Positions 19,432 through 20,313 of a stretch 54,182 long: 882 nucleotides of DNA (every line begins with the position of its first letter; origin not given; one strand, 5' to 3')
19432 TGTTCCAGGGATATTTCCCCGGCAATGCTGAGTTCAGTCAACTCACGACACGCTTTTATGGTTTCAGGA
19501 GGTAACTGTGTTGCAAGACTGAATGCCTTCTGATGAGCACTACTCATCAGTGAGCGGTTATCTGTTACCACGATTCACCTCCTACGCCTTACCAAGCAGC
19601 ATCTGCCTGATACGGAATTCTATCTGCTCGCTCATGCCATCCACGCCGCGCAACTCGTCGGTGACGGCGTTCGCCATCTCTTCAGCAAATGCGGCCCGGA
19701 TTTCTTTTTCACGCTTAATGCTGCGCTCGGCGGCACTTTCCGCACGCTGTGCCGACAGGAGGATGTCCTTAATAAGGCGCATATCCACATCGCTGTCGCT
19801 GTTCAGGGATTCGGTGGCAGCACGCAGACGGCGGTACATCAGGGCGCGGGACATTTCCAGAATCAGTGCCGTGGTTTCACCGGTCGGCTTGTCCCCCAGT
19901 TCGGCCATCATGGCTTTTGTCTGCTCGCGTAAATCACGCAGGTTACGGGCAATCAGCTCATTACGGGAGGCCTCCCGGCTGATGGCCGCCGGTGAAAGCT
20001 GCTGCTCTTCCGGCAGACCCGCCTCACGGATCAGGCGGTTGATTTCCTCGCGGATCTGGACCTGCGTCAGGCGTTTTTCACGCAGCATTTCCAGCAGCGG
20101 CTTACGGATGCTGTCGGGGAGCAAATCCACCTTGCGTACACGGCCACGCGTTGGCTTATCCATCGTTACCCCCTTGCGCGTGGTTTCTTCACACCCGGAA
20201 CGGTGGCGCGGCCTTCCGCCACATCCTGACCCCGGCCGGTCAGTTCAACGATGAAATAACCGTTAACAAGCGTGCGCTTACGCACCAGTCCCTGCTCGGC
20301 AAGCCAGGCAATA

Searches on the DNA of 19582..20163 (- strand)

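Call 88: search_dna_similar(query=L238:9400-10900:+, collection=ecoli_genomes, mode=near, max_rows=15)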
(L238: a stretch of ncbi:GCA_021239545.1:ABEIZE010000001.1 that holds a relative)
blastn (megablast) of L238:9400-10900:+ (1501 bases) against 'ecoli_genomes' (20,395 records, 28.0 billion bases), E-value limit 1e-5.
Records with a match: 218; places in all: 254; records where one place covers at least 80% of the query: 1.
Genomes with a match: 217 of 5426; with a place that covers at least 80% of the query: 1. Places per genome that has any: lowest 1, median 1, highest 4. On chromosomes: 253 places; on plasmids: 1.
Best place of each record, by identity: 60-80% 218.
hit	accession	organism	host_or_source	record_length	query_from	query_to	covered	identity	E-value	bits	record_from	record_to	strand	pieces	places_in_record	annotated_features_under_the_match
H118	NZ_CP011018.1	Escherichia coli strain CI5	Homo sapiens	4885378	4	1203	80%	77.7%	0e+0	726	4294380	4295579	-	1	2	phage protein Gp27 family protein | DUF2730 family protein | VpaChn25_0724 family phage protein | TraR/DksA family transcriptional regulator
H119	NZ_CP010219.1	Escherichia coli strain M18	mouse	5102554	4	1208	80%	77.3%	0e+0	699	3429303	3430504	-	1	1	phage protein Gp27 family protein | DUF2730 family protein | VpaChn25_0724 family phage protein | TraR/DksA family transcriptional regulator | hypothetical protein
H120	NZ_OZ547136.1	Escherichia coli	Homo sapiens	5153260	4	1203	80%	77.4%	0e+0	708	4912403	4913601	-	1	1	phage protein Gp27 family protein | DUF2730 family protein | VpaChn25_0724 family phage protein | TraR/DksA family transcriptional regulator | hypothetical protein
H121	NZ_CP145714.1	Escherichia coli strain S1-CAM-01-A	Homo sapiens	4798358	4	1190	79%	78.2%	0e+0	749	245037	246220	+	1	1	phage protein Gp27 family protein | DUF2730 family protein | hypothetical protein | TraR/DksA family transcriptional regulator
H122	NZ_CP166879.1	Escherichia coli strain 48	Fecal sample from a deer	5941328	4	1203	80%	77.3%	0e+0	693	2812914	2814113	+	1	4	phage protein Gp27 family protein | DUF2730 family protein | VpaChn25_0724 family phage protein | TraR/DksA family transcriptional regulator | hypothetical protein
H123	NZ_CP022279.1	Escherichia coli strain STEC299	Marmota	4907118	4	1203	80%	77.3%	0e+0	697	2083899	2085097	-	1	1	phage protein Gp27 family protein | DUF2730 family protein | VpaChn25_0724 family phage protein | TraR/DksA family transcriptional regulator | hypothetical protein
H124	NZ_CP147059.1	Escherichia coli strain JKHS016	hospital wastewater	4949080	4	1190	79%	78.1%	0e+0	743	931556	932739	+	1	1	phage protein Gp27 family protein | DUF2730 family protein | hypothetical protein | TraR/DksA family transcriptional regulator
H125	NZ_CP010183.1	Escherichia coli strain M3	mouse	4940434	4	1190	79%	77.9%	0e+0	734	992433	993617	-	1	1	phage protein Gp27 family protein | DUF2730 family protein | VpaChn25_0724 family phage protein | TraR/DksA family transcriptional regulator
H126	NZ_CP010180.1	Escherichia coli strain M1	mouse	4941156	4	1190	79%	77.9%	0e+0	734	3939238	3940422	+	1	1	phage protein Gp27 family protein | DUF2730 family protein | VpaChn25_0724 family phage protein | TraR/DksA family transcriptional regulator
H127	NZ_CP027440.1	Escherichia coli strain 2012C-4502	Homo sapiens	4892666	4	1186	79%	78.2%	0e+0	741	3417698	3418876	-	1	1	phage protein Gp27 family protein | DUF2730 family protein | VpaChn25_0724 family phage protein | TraR/DksA family transcriptional regulator | hypothetical protein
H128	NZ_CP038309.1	Escherichia coli O157:H7 strain Show KS 470-1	cattle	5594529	4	1186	79%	78.2%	0e+0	741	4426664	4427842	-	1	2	phage protein Gp27 family protein | DUF2730 family protein | VpaChn25_0724 family phage protein | TraR/DksA family transcriptional regulator | hypothetical protein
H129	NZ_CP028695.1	Escherichia coli strain 107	cattle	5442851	4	1186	79%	78.2%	0e+0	741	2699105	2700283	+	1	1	phage protein Gp27 family protein | DUF2730 family protein | VpaChn25_0724 family phage protein | TraR/DksA family transcriptional regulator | hypothetical protein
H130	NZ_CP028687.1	Escherichia coli strain 110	cattle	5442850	4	1186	79%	78.2%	0e+0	741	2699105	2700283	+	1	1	phage protein Gp27 family protein | DUF2730 family protein | VpaChn25_0724 family phage protein | TraR/DksA family transcriptional regulator | hypothetical protein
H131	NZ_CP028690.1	Escherichia coli strain 109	cattle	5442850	4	1186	79%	78.2%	0e+0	741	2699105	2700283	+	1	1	phage protein Gp27 family protein | DUF2730 family protein | VpaChn25_0724 family phage protein | TraR/DksA family transcriptional regulator | hypothetical protein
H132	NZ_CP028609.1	Escherichia coli strain 142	cattle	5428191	4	1186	79%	78.2%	0e+0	741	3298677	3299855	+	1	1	phage protein Gp27 family protein | DUF2730 family protein | VpaChn25_0724 family phage protein | TraR/DksA family transcriptional regulator | hypothetical protein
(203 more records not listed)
